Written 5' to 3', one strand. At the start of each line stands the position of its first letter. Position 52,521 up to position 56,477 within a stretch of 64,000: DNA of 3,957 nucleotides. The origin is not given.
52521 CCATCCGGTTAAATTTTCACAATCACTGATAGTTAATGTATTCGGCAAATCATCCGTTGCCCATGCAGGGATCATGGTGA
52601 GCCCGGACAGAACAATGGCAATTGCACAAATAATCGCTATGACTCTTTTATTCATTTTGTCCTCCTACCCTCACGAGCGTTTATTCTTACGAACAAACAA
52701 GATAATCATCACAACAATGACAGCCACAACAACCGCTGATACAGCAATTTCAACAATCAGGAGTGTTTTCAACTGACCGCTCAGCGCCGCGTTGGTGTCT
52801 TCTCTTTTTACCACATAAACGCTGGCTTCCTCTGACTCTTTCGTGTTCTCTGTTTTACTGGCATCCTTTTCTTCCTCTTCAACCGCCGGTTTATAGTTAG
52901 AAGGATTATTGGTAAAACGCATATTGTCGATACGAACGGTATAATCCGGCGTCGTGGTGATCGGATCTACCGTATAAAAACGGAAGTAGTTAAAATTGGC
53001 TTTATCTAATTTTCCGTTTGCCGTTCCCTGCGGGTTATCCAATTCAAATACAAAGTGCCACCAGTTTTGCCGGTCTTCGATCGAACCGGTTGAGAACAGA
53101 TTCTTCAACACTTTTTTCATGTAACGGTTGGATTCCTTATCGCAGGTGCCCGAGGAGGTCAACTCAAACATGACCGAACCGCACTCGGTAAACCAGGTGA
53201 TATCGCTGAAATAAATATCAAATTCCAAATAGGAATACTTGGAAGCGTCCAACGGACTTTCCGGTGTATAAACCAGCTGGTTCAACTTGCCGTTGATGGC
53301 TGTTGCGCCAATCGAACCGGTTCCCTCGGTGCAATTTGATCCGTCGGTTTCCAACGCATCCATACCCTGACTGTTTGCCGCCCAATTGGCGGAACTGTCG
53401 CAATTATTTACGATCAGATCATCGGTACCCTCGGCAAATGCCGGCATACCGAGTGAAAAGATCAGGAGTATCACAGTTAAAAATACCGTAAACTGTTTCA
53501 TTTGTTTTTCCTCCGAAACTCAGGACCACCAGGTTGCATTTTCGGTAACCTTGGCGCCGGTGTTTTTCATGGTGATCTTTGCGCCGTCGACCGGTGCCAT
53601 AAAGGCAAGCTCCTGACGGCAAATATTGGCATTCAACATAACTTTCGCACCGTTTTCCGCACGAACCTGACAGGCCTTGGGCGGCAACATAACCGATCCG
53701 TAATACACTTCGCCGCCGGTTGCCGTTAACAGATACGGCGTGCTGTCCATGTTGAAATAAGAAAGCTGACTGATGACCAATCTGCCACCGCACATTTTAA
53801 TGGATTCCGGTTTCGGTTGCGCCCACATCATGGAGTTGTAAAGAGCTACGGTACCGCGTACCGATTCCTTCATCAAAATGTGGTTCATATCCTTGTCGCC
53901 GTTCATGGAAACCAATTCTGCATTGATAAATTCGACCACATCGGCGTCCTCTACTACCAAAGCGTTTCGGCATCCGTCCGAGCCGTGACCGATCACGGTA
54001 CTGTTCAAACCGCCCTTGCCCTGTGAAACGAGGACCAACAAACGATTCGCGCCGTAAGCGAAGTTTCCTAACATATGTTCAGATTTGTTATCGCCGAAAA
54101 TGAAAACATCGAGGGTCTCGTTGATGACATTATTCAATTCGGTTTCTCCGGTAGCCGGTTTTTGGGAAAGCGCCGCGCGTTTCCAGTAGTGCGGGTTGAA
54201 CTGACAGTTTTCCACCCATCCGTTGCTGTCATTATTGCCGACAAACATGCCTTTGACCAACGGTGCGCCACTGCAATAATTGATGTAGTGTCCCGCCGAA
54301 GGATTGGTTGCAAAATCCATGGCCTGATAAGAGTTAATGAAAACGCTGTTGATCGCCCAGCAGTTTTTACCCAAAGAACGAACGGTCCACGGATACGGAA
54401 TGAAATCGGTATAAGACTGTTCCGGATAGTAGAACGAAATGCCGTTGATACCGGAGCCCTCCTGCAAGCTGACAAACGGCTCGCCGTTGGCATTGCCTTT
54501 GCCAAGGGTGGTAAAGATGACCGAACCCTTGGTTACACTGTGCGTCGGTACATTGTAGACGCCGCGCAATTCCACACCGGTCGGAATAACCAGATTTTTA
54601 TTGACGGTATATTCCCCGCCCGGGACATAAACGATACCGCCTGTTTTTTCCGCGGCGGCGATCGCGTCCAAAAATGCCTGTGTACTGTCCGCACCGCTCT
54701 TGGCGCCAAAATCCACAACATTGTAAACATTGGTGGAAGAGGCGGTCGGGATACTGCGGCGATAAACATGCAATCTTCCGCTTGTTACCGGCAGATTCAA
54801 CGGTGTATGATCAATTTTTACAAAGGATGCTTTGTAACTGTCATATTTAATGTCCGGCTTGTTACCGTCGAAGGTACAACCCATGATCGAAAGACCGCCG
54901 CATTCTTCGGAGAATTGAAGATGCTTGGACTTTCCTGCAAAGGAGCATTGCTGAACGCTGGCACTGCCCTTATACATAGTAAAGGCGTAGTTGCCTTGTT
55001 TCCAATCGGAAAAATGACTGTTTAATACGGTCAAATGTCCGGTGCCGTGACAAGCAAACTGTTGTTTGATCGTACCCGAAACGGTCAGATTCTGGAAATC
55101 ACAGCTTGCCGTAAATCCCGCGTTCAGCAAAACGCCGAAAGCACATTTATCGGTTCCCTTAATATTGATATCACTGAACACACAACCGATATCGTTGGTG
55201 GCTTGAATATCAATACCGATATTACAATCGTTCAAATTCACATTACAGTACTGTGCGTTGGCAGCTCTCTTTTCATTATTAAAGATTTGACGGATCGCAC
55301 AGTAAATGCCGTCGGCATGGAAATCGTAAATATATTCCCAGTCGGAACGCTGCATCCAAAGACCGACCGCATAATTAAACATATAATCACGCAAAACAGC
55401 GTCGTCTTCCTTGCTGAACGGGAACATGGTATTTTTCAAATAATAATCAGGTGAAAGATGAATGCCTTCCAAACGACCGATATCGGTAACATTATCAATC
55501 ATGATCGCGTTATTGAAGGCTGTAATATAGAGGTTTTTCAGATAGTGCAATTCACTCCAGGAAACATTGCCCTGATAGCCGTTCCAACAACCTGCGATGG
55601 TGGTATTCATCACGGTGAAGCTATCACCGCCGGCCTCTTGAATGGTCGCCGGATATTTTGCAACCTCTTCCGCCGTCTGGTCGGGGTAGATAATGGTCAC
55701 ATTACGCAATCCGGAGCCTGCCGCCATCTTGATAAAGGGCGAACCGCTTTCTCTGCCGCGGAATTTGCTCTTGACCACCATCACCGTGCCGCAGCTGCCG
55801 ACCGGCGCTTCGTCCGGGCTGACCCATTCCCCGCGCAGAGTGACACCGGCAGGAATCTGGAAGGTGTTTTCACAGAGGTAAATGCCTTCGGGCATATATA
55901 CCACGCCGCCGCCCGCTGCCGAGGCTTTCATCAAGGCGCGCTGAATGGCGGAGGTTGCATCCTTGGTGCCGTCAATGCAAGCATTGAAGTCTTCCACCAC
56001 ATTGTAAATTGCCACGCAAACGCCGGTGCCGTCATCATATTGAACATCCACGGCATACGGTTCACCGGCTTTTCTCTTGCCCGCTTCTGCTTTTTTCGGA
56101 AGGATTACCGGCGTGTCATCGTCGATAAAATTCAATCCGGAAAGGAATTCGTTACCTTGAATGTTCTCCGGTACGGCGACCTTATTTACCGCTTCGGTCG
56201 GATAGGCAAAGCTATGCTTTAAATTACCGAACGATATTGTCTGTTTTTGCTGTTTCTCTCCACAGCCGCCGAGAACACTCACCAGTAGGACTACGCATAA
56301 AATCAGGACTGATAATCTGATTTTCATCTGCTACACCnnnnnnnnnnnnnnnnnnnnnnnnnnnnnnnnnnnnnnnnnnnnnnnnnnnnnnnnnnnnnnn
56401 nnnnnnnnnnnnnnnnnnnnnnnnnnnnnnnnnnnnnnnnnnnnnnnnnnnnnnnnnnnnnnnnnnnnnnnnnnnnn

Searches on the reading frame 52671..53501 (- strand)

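Call 8: search_protein_families(library=pfam, proteins=[window:52671-53501:-], max_evalue=0.01)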
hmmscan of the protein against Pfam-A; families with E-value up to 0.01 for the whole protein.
window:52671-53501:- (276 aa): 2 families
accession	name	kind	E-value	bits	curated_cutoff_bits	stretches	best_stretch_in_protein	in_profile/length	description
PF02009.21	RIFIN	-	0.0062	16.9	32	1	197-270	235-306/327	Rifin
PF06024.17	Orf78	-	0.0085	16.8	29.4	0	205-270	21-85/101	Orf78 (ac78)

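Call 71: search_protein_families(library=pfam, proteins=[window:52671-53501:-], max_evalue=10)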
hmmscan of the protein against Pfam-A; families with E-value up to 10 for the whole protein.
window:52671-53501:- (276 aa): 8 families
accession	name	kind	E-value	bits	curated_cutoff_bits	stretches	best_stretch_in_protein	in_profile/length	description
PF02009.21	RIFIN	-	0.0062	16.9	32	1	197-270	235-306/327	Rifin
PF06024.17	Orf78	-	0.0085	16.8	29.4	1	205-270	21-85/101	Orf78 (ac78)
PF06679.17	DUF1180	-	0.042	14.7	27.7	1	209-275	63-129/167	Membrane protein FAM174-like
PF10754.15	DUF2569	-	0.046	14.6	26.5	1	237-275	39-80/143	Protein of unknown function (DUF2569)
PF20185.3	DUF6548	-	0.054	13.8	27.3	1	210-269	103-162/164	Family of unknown function (DUF6548)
PF14610.12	Psg1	-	0.066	13.4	30.1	1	204-274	121-181/186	Ykl077w/Psg1 (Pma1 Stabilization in Golgi)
PF20130.4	DUF6520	-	0.087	13.6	25.4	1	1-79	1-73/83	Family of unknown function (DUF6520)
PF17988.6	VEGFR-2_TMD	-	0.53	10.2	25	1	252-276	9-34/35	VEGFR-2 Transmembrane domain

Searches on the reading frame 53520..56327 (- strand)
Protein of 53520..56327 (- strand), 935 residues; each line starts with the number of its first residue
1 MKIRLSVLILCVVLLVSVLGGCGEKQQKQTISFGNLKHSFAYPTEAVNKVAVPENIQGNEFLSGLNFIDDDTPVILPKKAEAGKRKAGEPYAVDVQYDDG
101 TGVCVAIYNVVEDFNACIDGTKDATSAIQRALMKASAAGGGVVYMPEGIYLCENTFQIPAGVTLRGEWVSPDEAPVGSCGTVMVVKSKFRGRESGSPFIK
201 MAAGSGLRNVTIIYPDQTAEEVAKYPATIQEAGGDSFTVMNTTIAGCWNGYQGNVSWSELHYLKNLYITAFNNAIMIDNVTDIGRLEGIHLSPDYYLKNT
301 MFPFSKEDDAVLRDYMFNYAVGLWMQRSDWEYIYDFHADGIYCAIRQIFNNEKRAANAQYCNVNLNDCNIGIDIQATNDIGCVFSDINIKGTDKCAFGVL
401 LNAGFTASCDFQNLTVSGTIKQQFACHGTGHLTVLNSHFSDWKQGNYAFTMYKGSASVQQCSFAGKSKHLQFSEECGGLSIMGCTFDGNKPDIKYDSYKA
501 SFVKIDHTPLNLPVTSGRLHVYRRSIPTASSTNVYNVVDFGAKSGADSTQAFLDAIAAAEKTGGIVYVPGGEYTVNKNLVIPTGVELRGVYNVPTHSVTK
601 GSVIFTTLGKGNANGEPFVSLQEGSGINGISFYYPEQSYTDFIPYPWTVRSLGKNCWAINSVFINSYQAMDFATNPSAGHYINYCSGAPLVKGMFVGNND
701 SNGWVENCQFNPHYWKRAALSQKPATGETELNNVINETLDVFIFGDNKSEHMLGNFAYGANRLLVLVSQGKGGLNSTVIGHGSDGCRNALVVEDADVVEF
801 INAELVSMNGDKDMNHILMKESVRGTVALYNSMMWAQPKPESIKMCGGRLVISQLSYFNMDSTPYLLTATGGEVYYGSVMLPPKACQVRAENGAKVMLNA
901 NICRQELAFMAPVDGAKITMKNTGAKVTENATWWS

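Call 8: search_protein_families(library=pfam, proteins=[window:53520-56327:-], max_evalue=0.01)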
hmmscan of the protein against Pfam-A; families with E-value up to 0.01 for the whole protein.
window:53520-56327:- (935 aa): 1 family
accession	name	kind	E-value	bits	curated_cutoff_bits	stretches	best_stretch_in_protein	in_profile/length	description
PF12708.12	Pect-lyase_RHGA_epim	-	4e-23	82.8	27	2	109-170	3-64/213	Rhamnogalacturonase A/epimerase, pectate lyase-like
